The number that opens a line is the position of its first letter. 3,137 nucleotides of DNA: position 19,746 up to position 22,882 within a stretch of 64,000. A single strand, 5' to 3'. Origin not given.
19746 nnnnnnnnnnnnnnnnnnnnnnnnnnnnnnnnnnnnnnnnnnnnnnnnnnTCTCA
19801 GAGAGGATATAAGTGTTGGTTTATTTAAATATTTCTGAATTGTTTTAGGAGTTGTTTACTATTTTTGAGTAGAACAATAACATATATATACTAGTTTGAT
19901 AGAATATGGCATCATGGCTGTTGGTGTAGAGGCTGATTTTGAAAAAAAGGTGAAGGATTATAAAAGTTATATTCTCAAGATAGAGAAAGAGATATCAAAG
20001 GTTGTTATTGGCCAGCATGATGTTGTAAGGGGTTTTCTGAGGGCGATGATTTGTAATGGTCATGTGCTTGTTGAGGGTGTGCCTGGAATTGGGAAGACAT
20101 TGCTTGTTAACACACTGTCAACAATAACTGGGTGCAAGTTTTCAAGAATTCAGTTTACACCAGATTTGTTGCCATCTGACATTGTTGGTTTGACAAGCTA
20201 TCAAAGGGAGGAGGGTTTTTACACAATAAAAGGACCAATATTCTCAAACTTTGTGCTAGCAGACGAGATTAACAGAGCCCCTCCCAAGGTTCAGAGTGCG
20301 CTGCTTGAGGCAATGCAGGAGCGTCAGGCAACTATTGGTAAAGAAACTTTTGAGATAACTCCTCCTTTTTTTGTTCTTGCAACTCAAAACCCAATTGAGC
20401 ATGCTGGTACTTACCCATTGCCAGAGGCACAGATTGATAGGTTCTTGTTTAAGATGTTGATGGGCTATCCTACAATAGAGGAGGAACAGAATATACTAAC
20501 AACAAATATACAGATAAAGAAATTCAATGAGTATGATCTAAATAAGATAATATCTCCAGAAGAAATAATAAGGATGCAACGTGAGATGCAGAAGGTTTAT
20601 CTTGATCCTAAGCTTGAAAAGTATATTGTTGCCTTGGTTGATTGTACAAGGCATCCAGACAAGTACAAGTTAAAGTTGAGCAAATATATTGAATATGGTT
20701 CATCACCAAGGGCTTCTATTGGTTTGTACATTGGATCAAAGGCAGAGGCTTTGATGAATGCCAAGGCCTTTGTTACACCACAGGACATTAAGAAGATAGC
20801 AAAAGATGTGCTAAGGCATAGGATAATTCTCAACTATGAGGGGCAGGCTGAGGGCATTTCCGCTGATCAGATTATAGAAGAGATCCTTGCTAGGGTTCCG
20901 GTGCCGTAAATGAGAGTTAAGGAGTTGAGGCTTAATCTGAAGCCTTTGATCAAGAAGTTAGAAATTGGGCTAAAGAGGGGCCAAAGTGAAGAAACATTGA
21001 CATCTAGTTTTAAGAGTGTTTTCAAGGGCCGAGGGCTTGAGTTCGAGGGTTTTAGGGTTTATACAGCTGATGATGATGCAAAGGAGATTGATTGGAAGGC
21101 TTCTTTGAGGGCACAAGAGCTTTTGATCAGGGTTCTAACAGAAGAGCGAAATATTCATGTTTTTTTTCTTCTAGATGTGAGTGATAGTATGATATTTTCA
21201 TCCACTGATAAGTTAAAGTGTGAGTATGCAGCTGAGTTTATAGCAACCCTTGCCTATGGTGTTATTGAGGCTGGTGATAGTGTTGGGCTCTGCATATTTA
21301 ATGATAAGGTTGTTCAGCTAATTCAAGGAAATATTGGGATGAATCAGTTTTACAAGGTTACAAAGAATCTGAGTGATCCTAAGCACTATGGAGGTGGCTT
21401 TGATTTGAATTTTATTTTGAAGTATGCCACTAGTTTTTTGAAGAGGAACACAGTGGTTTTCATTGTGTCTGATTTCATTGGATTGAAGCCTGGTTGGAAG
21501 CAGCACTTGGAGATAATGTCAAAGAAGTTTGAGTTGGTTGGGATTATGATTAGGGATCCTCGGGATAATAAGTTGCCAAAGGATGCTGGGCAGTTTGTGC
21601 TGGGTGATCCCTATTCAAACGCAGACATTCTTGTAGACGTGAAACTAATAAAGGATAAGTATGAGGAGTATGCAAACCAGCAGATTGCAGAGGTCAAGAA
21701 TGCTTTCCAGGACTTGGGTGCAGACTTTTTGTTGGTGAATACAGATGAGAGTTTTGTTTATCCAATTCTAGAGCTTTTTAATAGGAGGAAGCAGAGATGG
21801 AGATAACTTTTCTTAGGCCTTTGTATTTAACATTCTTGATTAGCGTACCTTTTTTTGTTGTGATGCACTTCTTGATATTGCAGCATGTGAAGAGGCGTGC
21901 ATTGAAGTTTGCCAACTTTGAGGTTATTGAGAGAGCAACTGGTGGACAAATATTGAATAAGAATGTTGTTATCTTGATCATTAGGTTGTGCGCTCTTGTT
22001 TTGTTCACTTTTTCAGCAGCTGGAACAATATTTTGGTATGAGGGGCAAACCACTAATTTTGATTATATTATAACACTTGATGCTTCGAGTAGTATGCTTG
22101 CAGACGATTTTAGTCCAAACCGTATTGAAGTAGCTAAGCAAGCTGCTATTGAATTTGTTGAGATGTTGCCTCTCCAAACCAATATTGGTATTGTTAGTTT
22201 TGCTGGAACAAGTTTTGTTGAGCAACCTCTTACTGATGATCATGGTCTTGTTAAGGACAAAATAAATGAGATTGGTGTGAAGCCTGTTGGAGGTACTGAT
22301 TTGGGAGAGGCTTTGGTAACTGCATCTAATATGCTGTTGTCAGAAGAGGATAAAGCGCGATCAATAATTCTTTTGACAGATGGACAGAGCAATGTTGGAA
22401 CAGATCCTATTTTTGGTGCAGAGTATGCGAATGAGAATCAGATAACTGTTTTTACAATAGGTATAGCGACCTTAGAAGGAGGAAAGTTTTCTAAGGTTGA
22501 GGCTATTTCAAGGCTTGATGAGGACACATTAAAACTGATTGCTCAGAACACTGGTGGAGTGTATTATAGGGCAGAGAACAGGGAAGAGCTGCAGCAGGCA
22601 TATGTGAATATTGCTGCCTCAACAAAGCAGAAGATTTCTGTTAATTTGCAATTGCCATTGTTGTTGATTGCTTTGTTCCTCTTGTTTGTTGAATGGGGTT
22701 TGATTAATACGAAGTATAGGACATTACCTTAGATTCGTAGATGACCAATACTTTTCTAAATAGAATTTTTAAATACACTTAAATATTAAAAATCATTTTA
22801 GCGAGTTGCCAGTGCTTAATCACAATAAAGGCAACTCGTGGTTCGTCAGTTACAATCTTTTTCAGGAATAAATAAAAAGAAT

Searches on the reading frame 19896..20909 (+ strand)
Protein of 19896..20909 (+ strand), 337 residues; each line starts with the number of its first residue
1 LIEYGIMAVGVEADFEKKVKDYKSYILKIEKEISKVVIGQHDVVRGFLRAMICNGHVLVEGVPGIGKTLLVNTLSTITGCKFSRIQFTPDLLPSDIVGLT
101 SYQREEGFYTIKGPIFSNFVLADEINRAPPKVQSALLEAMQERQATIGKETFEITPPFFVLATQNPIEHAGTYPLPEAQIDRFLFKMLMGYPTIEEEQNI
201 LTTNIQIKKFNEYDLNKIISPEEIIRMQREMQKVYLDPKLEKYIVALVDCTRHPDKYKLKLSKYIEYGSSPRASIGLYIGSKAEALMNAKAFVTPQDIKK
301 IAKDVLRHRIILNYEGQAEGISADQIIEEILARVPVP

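Call 34: search_protein_families(library=pfam, proteins=[window:19896-20909:+])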
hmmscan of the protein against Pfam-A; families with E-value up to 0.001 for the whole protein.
window:19896-20909:+ (337 aa): 7 families
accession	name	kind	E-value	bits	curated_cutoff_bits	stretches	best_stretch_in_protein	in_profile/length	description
PF07726.17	AAA_3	-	1.6e-59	199.9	27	1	56-185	1-131/131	ATPase family associated with various cellular activities (AAA)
PF17863.7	AAA_lid_2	-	5.9e-18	64.8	22.7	1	263-330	7-74/74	AAA lid domain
PF07728.20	AAA_5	-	4.8e-14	53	22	1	56-183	1-139/139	AAA domain (dynein-related subfamily)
PF20030.5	bpMoxR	-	5.9e-10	39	27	1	28-228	5-204/205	MoxR domain in the MoxR-vWA-beta-propeller ternary systems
PF00004.35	AAA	-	1.2e-05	26.2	21.2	1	57-166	1-110/131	ATPase family associated with various cellular activities (AAA)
PF05496.18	RuvB_N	-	0.00031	21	27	0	55-144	34-112/159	Holliday junction DNA helicase RuvB P-loop domain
PF00158.32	Sigma54_activat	-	0.00044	20.4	20.2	0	52-167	20-145/168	Sigma-54 interaction domain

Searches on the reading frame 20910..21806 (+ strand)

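Call 34: search_protein_families(library=pfam, proteins=[window:20910-21806:+])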
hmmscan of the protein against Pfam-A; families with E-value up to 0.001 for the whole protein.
window:20910-21806:+ (298 aa): 2 families
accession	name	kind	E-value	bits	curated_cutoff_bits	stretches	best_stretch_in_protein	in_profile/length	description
PF01882.25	DUF58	-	2.8e-40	138.2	23.4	1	49-258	3-213/216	Protein of unknown function DUF58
PF13519.12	VWA_2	-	8.7e-09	36.4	27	1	84-189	1-106/107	von Willebrand factor type A domain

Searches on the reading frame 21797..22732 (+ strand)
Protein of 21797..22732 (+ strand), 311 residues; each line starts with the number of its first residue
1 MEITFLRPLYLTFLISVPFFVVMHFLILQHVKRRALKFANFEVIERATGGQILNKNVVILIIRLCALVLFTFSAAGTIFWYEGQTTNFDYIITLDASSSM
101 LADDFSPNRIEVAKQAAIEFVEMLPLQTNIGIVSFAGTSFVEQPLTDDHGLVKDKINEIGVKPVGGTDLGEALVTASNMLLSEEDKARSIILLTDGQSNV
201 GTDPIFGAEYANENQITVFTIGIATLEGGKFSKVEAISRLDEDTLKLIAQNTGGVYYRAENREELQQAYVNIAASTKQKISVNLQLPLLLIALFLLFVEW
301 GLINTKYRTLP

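Call 34: search_protein_families(library=pfam, proteins=[window:21797-22732:+])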
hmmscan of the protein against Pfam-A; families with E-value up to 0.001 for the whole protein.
window:21797-22732:+ (311 aa): 3 families
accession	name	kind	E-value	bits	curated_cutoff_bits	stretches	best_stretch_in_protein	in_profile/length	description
PF00092.34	VWA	-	5e-21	76.1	23.8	1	91-268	3-171/174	von Willebrand factor type A domain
PF13519.12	VWA_2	-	6.7e-21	75.4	27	1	91-197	2-107/107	von Willebrand factor type A domain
PF13768.12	VWA_3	-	2.2e-05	25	27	1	91-257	4-154/155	von Willebrand factor type A domain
